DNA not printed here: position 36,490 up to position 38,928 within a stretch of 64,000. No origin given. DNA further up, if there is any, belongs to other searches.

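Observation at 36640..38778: NuoI interrupted by a ~500-aa GltD/NfnB-like NAD(P)H-FAD-FeS module: a possible built-in electron-input module for a complex I that lacks NuoEFG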

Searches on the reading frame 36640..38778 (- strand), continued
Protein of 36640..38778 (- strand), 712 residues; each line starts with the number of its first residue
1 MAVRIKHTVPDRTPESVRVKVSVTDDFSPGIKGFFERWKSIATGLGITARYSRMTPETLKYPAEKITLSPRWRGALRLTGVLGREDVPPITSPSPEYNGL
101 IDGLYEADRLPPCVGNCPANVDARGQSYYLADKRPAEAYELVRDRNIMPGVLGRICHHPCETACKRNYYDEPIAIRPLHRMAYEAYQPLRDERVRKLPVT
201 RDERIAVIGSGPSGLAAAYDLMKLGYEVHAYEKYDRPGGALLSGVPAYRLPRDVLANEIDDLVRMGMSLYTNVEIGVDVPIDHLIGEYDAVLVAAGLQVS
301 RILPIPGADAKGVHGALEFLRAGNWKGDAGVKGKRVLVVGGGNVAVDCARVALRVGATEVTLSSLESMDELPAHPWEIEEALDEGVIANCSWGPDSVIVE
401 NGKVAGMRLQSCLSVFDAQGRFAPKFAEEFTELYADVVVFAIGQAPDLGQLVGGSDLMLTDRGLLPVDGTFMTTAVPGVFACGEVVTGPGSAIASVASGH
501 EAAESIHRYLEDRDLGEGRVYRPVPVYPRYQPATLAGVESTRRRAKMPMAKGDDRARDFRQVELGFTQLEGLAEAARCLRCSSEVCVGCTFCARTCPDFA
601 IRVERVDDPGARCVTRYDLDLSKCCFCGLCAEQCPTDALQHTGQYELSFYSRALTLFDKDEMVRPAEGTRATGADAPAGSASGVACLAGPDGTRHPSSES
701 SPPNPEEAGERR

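Call 12: search_solved_structures(query=window:36640-38778:-, max_evalue=0.01, show_alignments=2)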
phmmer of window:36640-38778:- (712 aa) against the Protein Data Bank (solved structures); distinct sequences matched with E-value up to 0.01: 220 (the best 60 are shown).
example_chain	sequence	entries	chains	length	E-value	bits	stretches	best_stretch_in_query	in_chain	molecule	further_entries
9bov_A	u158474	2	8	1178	4.5e-89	302.5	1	104-675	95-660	Molybdopterin oxidoreductase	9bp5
8oh5_C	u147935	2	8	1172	5.3e-83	282.4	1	105-635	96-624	Formate dehydrogenase-O, major subunit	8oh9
9n5u_A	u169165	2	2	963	2.7e-74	253.7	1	106-592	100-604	NfnA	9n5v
4ylf_B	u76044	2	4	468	5.5e-73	249.3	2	112-511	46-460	Dihydropyrimidine dehydrogenase subunit A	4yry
5jca_L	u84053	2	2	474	5.1e-68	232.9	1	111-511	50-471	NADH-dependent Ferredoxin:NADP Oxidoreductase (NfnI) subunit alpha | NADH-dependent Ferredoxin:NADP Oxidoreductase subunit alpha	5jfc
5vj7_A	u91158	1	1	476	9.9e-66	225.4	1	111-512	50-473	Oxidoreductase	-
2vdc_G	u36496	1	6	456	3.2e-52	180.7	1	110-511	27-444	GLUTAMATE SYNTHASE [NADPH] SMALL CHAIN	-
6s6s_G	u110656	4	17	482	3.7e-51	177.2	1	110-511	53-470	Glutamate synthase [NADPH] small chain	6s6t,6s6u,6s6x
7mfm_I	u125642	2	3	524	3.4e-40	140.9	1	135-513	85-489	Glutamate synthase (NADPH) small chain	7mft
7m31_A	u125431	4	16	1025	1.7e-28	102.3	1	111-518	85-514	Dihydropyrimidine dehydrogenase [NADP(+)]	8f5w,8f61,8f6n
1h7x_A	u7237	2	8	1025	1.7e-28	102.3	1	111-518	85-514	DIHYDROPYRIMIDINE DEHYDROGENASE | Dihydropyrimidine dehydrogenase [NADP(+)]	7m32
1gt8_A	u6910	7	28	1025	1.7e-28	102.2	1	111-518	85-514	DIHYDROPYRIMIDINE DEHYDROGENASE | Dihydropyrimidine dehydrogenase [NADP(+)]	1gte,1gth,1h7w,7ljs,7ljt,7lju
7v2c_B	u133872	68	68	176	3e-20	75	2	580-666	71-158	NADH dehydrogenase [ubiquinone] iron-sulfur protein 8, mitochondrial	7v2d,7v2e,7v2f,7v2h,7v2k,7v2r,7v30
5lc5_I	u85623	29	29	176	4.8e-20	74.3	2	579-666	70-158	NADH dehydrogenase [ubiquinone] iron-sulfur protein 8, mitochondrial | Mitochondrial complex I, TYKY subunit | NADH:ubiquinone oxidoreductase core subunit S8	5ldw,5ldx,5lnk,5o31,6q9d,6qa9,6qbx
5gpn_b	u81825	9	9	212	6e-20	74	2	579-666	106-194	NADH dehydrogenase [ubiquinone] iron-sulfur protein 8 | NADH dehydrogenase [ubiquinone] iron-sulfur protein 8, mitochondrial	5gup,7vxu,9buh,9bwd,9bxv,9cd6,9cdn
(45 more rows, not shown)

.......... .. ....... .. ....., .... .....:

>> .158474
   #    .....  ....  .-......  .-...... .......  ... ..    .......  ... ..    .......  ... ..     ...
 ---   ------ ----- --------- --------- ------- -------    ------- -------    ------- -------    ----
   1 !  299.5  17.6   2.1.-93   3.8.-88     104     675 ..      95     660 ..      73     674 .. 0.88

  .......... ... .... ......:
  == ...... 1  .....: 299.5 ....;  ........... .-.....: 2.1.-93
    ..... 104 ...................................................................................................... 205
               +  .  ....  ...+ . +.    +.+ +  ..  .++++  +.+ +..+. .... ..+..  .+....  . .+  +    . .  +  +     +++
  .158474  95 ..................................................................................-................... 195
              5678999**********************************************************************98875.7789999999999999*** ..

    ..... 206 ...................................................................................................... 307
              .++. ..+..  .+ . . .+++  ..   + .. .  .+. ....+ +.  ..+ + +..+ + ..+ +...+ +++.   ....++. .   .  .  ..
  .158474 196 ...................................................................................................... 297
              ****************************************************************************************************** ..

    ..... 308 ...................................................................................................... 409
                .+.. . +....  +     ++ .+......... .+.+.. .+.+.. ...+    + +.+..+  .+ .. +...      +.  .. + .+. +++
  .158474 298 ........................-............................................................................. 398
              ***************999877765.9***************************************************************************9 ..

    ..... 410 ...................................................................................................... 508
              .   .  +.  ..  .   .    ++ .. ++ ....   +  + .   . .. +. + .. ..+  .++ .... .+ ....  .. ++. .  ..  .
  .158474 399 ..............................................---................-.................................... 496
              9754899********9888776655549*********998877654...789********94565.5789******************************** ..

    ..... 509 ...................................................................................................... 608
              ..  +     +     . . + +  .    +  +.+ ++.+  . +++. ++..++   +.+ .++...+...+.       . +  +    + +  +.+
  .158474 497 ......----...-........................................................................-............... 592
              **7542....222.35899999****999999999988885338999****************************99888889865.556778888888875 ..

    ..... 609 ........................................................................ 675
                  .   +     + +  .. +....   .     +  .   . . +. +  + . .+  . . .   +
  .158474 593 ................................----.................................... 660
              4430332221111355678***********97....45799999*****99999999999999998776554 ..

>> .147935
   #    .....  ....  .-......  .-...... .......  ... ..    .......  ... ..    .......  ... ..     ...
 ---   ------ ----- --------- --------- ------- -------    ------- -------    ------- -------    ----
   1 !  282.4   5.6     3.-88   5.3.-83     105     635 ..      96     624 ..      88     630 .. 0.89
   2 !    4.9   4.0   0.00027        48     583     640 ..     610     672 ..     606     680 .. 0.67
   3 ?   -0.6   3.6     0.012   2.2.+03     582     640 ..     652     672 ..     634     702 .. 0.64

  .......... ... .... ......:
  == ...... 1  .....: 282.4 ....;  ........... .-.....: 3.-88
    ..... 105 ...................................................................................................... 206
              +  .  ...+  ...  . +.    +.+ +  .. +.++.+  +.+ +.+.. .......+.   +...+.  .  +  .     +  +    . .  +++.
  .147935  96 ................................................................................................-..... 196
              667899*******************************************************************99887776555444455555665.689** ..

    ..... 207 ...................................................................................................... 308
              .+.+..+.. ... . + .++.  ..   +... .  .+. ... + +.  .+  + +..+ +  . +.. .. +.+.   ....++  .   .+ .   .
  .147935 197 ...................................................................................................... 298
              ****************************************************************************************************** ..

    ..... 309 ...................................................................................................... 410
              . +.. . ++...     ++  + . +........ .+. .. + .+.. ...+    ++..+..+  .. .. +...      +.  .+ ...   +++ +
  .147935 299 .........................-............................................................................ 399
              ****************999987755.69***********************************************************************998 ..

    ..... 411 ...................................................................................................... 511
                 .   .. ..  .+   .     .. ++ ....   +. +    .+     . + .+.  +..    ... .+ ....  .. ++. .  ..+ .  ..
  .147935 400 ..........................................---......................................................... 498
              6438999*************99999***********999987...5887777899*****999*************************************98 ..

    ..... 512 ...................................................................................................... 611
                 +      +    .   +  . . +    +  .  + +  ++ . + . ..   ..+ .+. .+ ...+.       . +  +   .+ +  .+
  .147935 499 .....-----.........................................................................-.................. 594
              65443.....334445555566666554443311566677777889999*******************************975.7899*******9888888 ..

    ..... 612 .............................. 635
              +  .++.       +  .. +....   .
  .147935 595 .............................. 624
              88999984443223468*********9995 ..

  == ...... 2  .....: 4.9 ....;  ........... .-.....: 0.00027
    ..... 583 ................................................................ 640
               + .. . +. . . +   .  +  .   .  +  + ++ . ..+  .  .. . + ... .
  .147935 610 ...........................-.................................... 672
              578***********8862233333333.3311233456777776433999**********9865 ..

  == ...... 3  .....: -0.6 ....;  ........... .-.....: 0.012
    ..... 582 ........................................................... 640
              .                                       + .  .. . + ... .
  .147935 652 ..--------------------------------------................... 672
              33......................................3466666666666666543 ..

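Call 28: search_protein_representatives(protein=window:36640-38778:-)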
Query: 712 residues. Proteins with E-value up to 0.001 (for the whole library): 24225; up to 1e-10: 11133; up to 1e-30: 3687. The best 150 are listed.
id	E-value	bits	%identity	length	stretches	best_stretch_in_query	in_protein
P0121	4.7e-299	1009.9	68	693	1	9-676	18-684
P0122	4.5e-195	666.2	51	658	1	33-665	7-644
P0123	1.4e-169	582.0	48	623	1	39-660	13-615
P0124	3.2e-158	544.4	48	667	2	43-522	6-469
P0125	4.5e-152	524.0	45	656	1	36-668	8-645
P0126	3.5e-148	511.2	46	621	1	39-664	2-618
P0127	3.4e-143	494.7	44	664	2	44-523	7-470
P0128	1.5e-132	459.5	47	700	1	105-640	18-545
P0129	4.8e-130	451.2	41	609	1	57-663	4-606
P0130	6.6e-122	424.3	45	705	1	106-638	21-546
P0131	2.2e-117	409.4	42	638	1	109-655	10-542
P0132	3.8e-117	408.6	43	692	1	109-640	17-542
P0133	1.7e-116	406.4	43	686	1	110-640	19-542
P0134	1.2e-115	403.7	42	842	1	105-639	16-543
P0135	7.2e-115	401.1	43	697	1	110-639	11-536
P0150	3.9e-105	368.9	40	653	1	57-651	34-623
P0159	2.4e-102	359.7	39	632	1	41-663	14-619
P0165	4.6e-100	352.1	39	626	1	58-669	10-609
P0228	6.2e-92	325.2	40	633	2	35-582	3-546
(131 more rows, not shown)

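Call 30: find_encoding_contigs(protein=P0123, flank=8000, max_places=2)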
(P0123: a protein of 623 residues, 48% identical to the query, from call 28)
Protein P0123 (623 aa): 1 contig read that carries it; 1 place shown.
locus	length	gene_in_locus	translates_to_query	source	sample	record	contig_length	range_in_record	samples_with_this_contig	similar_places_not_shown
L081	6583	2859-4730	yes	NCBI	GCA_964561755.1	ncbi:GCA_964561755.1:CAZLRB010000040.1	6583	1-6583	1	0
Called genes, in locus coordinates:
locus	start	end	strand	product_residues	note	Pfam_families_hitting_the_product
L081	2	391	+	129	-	?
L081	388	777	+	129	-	PF00329:Complex1_30kDa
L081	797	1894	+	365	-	PF00346:Complex1_49kDa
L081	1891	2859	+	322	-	PF00146:NADHdh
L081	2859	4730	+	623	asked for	PF14691:Fer4_20, PF01946:Thi4 (weak), PF01266:DAO, PF01494:FAD_binding_3 (weak), PF07992:Pyr_redox_2, PF13450:NAD_binding_8, PF13738:Pyr_redox_3, PF12838:Fer4_7, +5 more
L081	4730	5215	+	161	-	PF00499:Oxidored_q3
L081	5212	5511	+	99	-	PF00420:Oxidored_q2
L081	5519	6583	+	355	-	?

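Call 31: find_encoding_contigs(protein=P0129, flank=8000, max_places=2)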
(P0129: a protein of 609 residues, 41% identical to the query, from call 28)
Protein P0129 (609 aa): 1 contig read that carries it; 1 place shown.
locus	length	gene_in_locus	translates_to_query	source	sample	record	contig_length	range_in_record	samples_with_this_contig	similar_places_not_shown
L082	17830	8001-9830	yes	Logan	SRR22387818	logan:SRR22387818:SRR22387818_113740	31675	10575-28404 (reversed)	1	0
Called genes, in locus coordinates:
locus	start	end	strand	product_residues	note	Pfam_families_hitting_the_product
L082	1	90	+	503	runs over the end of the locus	PF20154:LNT_N, PF00795:CN_hydrolase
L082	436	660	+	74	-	-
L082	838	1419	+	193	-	PF00881:Nitroreductase, PF14512:TM1586_NiRdase (faint)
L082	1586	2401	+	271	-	PF00413:Peptidase_M10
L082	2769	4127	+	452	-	PF13620:CarboxypepD_reg (weak), PF15976:CooC_C (faint), PF13620:CarboxypepD_reg (weak), PF13715:CarbopepD_reg_2 (weak)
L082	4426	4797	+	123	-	PF00507:Oxidored_q4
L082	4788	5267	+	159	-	PF01058:Oxidored_q6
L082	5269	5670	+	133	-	PF00329:Complex1_30kDa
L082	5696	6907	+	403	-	PF00346:Complex1_49kDa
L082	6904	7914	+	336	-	PF00146:NADHdh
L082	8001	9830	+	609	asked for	PF14691:Fer4_20, PF00037:Fer4 (faint), PF01262:AlaDh_PNT_C (faint), PF07992:Pyr_redox_2, PF13450:NAD_binding_8 (weak), PF13738:Pyr_redox_3, PF12838:Fer4_7, PF13187:Fer4_9 (weak), +4 more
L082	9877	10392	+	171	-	PF00499:Oxidored_q3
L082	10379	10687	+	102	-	PF00420:Oxidored_q2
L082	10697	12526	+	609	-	PF00662:Proton_antipo_N, PF00361:Proton_antipo_M, PF06455:NADH5_C (weak)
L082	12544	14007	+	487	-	PF00361:Proton_antipo_M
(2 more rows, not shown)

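Call 32: find_encoding_contigs(protein=P0159, flank=8000, max_places=2)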
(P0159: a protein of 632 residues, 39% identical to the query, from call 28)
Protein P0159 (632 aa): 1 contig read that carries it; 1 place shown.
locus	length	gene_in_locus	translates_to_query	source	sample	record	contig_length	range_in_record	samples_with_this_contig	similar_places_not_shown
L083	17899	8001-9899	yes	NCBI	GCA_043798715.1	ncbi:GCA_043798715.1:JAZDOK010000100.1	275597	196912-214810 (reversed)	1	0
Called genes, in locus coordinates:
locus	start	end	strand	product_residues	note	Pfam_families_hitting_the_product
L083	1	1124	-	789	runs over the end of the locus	PF00708:Acylphosphatase, PF07503:zf-HYPF, PF01300:Sua5_yciO_yrdC, PF17788:HypF_C, PF22521:HypF_C_2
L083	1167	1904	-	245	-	PF12401:FhaA_N, PF16697:Yop-YscD_cpl, PF00498:FHA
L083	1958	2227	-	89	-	-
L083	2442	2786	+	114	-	PF04020:Phage_holin_4_2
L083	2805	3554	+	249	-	PF12811:BaxI_1, PF01027:Bax1-I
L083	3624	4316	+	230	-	PF00571:CBS, PF04972:BON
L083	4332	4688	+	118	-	PF00507:Oxidored_q4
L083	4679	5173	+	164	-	PF01058:Oxidored_q6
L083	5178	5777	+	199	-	PF00329:Complex1_30kDa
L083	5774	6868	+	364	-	PF00346:Complex1_49kDa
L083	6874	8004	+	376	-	PF00146:NADHdh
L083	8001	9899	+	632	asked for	PF14691:Fer4_20, PF00070:Pyr_redox (weak), PF01266:DAO (weak), PF07992:Pyr_redox_2, PF12831:FAD_oxidored (weak), PF13450:NAD_binding_8, PF13738:Pyr_redox_3, PF12838:Fer4_7, +9 more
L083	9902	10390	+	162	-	PF00499:Oxidored_q3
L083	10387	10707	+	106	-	PF00420:Oxidored_q2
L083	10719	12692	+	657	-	PF00662:Proton_antipo_N, PF00361:Proton_antipo_M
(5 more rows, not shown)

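Call 33: find_encoding_contigs(protein=P0165, flank=8000, max_places=2)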
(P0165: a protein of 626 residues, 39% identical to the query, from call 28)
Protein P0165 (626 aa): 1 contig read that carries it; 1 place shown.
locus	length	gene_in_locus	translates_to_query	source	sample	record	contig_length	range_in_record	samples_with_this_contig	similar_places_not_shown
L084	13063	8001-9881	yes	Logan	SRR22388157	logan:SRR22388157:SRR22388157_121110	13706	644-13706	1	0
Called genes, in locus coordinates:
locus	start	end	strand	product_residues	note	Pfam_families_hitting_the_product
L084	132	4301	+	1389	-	PF13510:Fer2_4, PF14691:Fer4_20, PF01266:DAO, PF07992:Pyr_redox_2, PF13450:NAD_binding_8, PF04879:Molybdop_Fe4S4, PF00384:Molybdopterin, PF01568:Molydop_binding, +6 more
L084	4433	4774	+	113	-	PF00507:Oxidored_q4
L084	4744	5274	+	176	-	PF01058:Oxidored_q6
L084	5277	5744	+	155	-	PF00329:Complex1_30kDa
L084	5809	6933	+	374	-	PF00346:Complex1_49kDa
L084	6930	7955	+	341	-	PF00146:NADHdh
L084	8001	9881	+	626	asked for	PF14691:Fer4_20, PF01266:DAO (weak), PF01946:Thi4 (weak), PF07992:Pyr_redox_2, PF13450:NAD_binding_8, PF00070:Pyr_redox (weak), PF12838:Fer4_7, PF13183:Fer4_8 (weak), +6 more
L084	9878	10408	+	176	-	PF13244:MbhD (weak), PF00499:Oxidored_q3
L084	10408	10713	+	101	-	PF00420:Oxidored_q2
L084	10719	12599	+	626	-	PF00662:Proton_antipo_N, PF00361:Proton_antipo_M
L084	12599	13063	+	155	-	?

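Call 34: find_encoding_contigs(protein=P0128, flank=6000, max_places=2)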
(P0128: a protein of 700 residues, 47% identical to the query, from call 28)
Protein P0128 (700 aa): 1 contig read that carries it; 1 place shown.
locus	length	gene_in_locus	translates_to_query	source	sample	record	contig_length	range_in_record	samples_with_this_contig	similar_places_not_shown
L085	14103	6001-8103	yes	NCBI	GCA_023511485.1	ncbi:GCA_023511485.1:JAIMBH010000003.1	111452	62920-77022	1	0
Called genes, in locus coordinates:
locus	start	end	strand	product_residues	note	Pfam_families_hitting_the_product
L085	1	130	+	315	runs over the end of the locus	PF03599:CdhD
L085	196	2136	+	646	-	PF03063:Prismane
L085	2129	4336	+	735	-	PF18537:CODH_A_N, PF03598:CdhC, PF19436:ACS_CODH_B_C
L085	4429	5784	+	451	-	PF04060:FeS, PF03599:CdhD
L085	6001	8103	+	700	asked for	PF14691:Fer4_20, PF01946:Thi4, PF00890:FAD_binding_2 (weak), PF01266:DAO, PF07992:Pyr_redox_2, PF13450:NAD_binding_8, PF13738:Pyr_redox_3, PF02662:FlpD, +8 more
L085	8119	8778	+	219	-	PF12225:DUF5981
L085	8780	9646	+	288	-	PF02219:MTHFR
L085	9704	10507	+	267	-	PF00142:Fer4_NifH (weak), PF01656:CbiA, PF02374:ArsA_ATPase, PF10609:ParA (weak), PF13614:AAA_31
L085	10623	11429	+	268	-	PF00809:Pterin_bind, PF03599:CdhD (weak)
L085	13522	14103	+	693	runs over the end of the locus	-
